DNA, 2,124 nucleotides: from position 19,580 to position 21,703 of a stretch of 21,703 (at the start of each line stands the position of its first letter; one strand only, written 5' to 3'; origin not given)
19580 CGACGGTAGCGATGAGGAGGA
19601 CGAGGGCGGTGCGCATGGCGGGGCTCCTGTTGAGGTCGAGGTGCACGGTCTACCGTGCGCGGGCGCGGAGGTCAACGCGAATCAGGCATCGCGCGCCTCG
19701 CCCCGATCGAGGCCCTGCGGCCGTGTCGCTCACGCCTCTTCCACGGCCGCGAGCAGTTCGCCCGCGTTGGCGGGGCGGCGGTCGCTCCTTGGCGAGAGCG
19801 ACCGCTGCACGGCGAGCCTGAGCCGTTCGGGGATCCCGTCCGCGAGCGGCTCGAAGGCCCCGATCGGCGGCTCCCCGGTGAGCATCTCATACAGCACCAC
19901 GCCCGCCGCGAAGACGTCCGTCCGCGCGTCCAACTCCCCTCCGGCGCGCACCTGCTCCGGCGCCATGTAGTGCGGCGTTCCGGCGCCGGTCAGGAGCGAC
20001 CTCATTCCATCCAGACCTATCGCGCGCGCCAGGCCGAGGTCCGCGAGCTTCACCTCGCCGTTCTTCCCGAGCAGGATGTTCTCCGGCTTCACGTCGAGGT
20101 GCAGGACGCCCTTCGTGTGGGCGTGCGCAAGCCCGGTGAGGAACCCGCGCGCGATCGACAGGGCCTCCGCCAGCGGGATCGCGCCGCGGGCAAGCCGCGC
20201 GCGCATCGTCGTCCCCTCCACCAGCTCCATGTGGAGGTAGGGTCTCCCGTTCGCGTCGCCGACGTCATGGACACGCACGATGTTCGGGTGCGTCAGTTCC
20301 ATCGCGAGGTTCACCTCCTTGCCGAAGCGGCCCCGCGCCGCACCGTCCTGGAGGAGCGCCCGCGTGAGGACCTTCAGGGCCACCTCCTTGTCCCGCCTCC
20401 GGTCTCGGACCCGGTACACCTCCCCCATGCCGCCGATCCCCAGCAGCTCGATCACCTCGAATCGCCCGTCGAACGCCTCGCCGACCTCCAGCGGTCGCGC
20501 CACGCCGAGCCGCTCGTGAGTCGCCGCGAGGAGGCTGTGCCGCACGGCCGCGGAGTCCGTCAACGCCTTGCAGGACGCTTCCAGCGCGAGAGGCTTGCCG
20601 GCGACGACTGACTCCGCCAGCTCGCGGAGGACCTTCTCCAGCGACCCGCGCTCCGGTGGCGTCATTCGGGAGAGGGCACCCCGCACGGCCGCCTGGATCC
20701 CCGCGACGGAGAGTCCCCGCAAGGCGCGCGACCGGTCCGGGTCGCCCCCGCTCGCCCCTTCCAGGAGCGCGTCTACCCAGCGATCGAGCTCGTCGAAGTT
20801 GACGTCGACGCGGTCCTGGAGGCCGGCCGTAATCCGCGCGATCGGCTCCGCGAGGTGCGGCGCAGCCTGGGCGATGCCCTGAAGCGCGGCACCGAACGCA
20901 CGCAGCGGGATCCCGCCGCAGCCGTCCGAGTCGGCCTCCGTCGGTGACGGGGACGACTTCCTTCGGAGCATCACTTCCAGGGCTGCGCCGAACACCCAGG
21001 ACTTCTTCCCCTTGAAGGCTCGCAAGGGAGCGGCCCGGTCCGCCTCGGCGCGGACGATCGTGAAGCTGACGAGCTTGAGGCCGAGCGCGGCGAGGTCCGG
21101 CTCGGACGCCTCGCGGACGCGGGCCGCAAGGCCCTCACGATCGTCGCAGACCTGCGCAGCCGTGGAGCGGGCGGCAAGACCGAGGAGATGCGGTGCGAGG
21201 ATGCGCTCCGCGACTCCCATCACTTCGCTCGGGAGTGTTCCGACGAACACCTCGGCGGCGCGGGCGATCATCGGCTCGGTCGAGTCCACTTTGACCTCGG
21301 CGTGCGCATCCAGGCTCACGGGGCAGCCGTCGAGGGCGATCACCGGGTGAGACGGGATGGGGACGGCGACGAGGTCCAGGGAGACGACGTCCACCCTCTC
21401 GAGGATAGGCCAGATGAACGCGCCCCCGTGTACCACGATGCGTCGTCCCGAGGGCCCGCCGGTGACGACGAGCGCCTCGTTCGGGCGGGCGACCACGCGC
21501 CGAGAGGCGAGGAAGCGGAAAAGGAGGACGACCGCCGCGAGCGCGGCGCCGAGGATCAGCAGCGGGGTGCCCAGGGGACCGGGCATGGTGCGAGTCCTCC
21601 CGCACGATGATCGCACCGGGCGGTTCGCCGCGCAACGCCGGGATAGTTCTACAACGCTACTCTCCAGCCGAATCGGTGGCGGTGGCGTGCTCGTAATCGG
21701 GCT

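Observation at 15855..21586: SPFH-Ser/Thr kinase fusion immediately upstream of a giant secreted HEAT/CARDB protein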

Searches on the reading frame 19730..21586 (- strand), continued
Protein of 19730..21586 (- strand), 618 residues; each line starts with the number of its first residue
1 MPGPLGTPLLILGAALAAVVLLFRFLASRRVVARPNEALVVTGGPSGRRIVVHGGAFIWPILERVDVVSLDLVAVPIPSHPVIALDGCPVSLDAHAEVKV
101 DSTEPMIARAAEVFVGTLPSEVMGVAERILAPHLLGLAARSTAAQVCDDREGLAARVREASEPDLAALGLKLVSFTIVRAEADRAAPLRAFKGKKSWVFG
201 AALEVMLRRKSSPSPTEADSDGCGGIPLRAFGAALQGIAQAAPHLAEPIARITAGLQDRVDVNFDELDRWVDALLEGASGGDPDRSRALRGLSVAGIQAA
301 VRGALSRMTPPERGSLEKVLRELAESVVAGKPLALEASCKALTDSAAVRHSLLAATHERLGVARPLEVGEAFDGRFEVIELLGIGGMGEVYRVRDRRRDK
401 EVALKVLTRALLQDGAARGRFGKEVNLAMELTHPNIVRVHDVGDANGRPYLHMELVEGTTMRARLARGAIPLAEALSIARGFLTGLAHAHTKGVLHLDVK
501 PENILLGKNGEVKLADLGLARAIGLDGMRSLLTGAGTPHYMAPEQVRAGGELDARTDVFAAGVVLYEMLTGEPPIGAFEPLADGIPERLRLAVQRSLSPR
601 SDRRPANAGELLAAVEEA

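Call 68: search_protein_families(library=pfam, proteins=[P0124, P0129, P0169, P0204, P0006, P0008], max_evalue=0.001)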
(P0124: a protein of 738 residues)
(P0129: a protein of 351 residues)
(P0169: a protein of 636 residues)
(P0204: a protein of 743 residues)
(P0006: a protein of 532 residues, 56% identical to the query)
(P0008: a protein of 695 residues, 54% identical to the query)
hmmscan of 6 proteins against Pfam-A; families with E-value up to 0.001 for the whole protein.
P0124 (738 aa): 4 families
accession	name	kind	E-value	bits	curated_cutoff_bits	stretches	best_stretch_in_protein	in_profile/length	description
PF03781.23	FGE-sulfatase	-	1.8e-55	188.8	23.3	1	495-725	6-254/255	Sulfatase-modifying factor enzyme 1-like domain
PF00069.31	Pkinase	-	6.8e-44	150.7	31.7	1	162-358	2-195/263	Protein kinase domain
PF07714.23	PK_Tyr_Ser-Thr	-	6.4e-25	88.4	23.1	1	164-359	4-204/258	Protein tyrosine and serine/threonine kinase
PF03109.22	ABC1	-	0.00042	20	22.9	1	232-309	141-218/244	ABC1 atypical kinase-like domain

P0129 (351 aa): 3 families
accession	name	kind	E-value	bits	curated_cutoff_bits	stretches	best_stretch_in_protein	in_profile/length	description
PF00069.31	Pkinase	-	2.6e-45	155.3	31.7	1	157-349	1-190/263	Protein kinase domain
PF07714.23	PK_Tyr_Ser-Thr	-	4.4e-24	85.6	23.1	1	159-349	3-197/258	Protein tyrosine and serine/threonine kinase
PF03109.22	ABC1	-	9e-07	28.7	22.9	1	198-309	116-222/244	ABC1 atypical kinase-like domain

P0169 (636 aa): 10 families
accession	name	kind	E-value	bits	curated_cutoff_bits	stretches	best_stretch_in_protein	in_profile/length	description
PF00069.31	Pkinase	-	7.2e-44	150.6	31.7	1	146-346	1-198/263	Protein kinase domain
PF07714.23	PK_Tyr_Ser-Thr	-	2.5e-23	83.2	23.1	1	148-344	3-204/258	Protein tyrosine and serine/threonine kinase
PF13516.12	LRR_6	-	6.6e-17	60.6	23.4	1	510-531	3-24/24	Leucine Rich repeat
PF12799.13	LRR_4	-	1.7e-16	60.3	27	2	534-575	1-42/44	Leucine Rich repeats (2 copies)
PF13855.12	LRR_8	-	3.8e-16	59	27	2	486-546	1-61/61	Leucine rich repeat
PF23598.1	LRR_14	-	8.7e-10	38.3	40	1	477-610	38-171/353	Leucine-rich repeat region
PF25013.1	LRR_Zer-1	-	1.8e-06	28.6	27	0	529-611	3-81/137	Zer-1-like, Leucine-rich repeats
PF24758.1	LRR_At5g56370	-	3.4e-06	27.3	27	0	529-616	9-96/227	FBD-associated F-box protein At5g56370, LRR repeats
PF00560.39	LRR_1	-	2.6e-05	23.9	20.6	0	511-533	1-23/23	Leucine Rich Repeat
PF03109.22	ABC1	-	0.00091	18.9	22.9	0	220-294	144-217/244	ABC1 atypical kinase-like domain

P0204 (743 aa): 3 families
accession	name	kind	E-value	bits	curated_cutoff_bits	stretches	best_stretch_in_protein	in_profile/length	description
PF03781.23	FGE-sulfatase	-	3.2e-56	191.3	23.3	1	504-737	5-254/255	Sulfatase-modifying factor enzyme 1-like domain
PF00069.31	Pkinase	-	2.7e-31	109.4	31.7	1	167-366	2-198/263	Protein kinase domain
PF07714.23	PK_Tyr_Ser-Thr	-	1.5e-20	74.1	23.1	1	168-368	3-208/258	Protein tyrosine and serine/threonine kinase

P0006 (532 aa): 4 families
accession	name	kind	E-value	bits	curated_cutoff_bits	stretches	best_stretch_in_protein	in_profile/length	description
PF00069.31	Pkinase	-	3.2e-43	148.5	31.7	1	34-231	1-198/263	Protein kinase domain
PF03781.23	FGE-sulfatase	-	7.2e-39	134.4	23.3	1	316-529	5-255/255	Sulfatase-modifying factor enzyme 1-like domain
PF07714.23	PK_Tyr_Ser-Thr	-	1.7e-27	96.8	23.1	1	36-232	3-207/258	Protein tyrosine and serine/threonine kinase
PF03109.22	ABC1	-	0.00045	19.9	22.9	0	105-182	141-218/244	ABC1 atypical kinase-like domain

P0008 (695 aa): 5 families
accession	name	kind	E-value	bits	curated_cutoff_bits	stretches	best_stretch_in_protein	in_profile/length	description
PF00069.31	Pkinase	-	2.9e-47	161.7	31.7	1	182-380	5-199/263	Protein kinase domain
PF03781.23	FGE-sulfatase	-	7.2e-34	118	23.3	1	485-690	33-255/255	Sulfatase-modifying factor enzyme 1-like domain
PF07714.23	PK_Tyr_Ser-Thr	-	1.5e-28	100.3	23.1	1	182-382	5-209/258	Protein tyrosine and serine/threonine kinase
PF13676.11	TIR_2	-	2.6e-23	83.3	28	1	18-140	1-122/122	TIR domain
PF03109.22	ABC1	-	3.7e-06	26.7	22.9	0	255-330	146-221/244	ABC1 atypical kinase-like domain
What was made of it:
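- Closest known: Helical-domain-kinase-FGE-sulfatase kinases. Different: They carry C-terminal FGE-sulfatase, LRR or N-terminal TIR modules instead (call 68).
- The close kinase relative P0008 carries a TIR domain, and P0169 carries LRRs (call 68).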

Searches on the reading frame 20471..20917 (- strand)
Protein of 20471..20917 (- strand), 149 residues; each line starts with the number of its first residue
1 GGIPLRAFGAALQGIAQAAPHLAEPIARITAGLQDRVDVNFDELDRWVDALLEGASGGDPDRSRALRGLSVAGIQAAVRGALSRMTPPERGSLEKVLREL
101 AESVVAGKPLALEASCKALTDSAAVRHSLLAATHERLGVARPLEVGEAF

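Call 78: search_solved_structures(query=A7, max_evalue=1)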
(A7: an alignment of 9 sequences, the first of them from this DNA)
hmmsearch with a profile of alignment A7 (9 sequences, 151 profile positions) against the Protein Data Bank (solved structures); distinct sequences matched with E-value up to 1: 6.
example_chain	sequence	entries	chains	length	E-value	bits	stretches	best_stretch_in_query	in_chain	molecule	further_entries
3oc7_A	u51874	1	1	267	0.059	16.8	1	39-89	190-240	Enoyl-CoA hydratase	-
7bqm_A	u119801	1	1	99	0.098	16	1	48-112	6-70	Chantal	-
4knp_A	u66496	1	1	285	0.15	15.4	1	39-89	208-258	enoyl-CoA hydratase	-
7e58_A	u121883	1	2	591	0.46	13.9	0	34-89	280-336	Guanylate-binding protein 2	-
7m1s_A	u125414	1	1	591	0.46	13.9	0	34-89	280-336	Guanylate-binding protein 2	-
1x46_A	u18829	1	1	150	0.99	12.8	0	12-59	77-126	hemoglobin component VII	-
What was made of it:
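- Tried and rejected: A profile of that domain also found nothing in PDB sequences (call 78).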

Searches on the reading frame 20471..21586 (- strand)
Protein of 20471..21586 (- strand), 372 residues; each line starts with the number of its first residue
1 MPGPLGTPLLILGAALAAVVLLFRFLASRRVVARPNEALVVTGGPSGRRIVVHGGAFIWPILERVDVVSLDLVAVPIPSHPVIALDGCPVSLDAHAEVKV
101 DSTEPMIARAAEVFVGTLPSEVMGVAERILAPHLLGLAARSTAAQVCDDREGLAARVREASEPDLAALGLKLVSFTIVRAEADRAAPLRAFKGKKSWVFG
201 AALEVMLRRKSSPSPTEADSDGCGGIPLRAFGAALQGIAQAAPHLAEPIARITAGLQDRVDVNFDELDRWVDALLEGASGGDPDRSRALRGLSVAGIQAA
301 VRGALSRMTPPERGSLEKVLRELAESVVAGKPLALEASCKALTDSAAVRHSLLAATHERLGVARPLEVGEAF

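Call 28: search_solved_structures(query=window:20476-21586:-, max_evalue=0.01)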
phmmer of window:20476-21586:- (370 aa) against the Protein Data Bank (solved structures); distinct sequences matched with E-value up to 0.01: 5.
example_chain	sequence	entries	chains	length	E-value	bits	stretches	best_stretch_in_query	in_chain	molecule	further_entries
9bq2_B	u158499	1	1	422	1.1e-16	64.5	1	34-182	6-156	Flotillin-1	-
9l3g_A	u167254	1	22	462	1.3e-16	64.2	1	34-182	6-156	Flotillin-1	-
9bq2_A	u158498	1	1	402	9.6e-16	61.3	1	34-178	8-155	Flotillin-2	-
9l3g_a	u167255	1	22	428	1.4e-15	60.8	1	34-178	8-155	Flotillin-2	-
1win_A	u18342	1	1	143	2.7e-10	43.4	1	68-178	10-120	Flotillin 2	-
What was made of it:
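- On SPFH / Band 7 superfamily: Flotillin-1/2 in PDB match at E 1e-16 (call 28).
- Checked: The best PDB sequence matches to the N-terminal part are human flotillin-1/2, E 1e-16 (call 28).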

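Call 46: find_related_loci(query=A5, collection=genome_contigs, flank=10000)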
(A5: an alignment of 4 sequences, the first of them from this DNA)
Query A5 (372 aa) in genome_contigs; peptide patterns used: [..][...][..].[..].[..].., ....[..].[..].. (x = any residue, [..] = any of these).
57 stretches matched a pattern, but none encodes a relative of the query by tblastn (E <= 1e-3).
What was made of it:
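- There are no relatives in 185,579 species genomes (call 46).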

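Call 47: find_related_loci(query=A5, collection=metagenome_contigs, flank=10000)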
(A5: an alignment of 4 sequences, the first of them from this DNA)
Query A5 (372 aa) in metagenome_contigs; peptide patterns used: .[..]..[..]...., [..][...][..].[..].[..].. (x = any residue, [..] = any of these).
139 stretches matched a pattern; 1 encode a relative of the query (tblastn E <= 1e-3); 1 distinct loci.
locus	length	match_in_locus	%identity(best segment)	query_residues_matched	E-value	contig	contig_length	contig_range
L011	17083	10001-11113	57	1-372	6e-125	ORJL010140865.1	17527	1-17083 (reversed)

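Call 86: find_related_loci(query=A5, collection=viral_contigs, flank=5000)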
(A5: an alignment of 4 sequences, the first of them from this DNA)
Query A5 (372 aa) in viral_contigs; peptide patterns used: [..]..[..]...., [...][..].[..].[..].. (x = any residue, [..] = any of these).
21 stretches matched a pattern, but none encodes a relative of the query by tblastn (E <= 1e-3).
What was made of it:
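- One locus was found in JGI metagenomes (call 47), and none in IMG/VR (call 86). No relatives were found in viral contigs (call 86).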

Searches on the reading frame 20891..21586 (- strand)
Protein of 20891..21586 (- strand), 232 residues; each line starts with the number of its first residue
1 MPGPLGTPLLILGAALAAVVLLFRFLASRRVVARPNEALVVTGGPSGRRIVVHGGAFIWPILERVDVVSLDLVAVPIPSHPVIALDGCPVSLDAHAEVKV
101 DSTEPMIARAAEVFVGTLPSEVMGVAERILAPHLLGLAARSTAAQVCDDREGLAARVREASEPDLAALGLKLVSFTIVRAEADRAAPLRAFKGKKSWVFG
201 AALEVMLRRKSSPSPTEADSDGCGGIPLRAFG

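Call 43: find_homologous_proteins(query=window:20891-21586:-, max_evalue=0.001)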
Query window:20891-21586:-: 8000 candidates shared short words with the query, none scored E <= 0.001.
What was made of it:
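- Tried and rejected: Homologue search with the SPFH part alone (residues 1-232) returned nothing, not even the protein itself (call 43).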
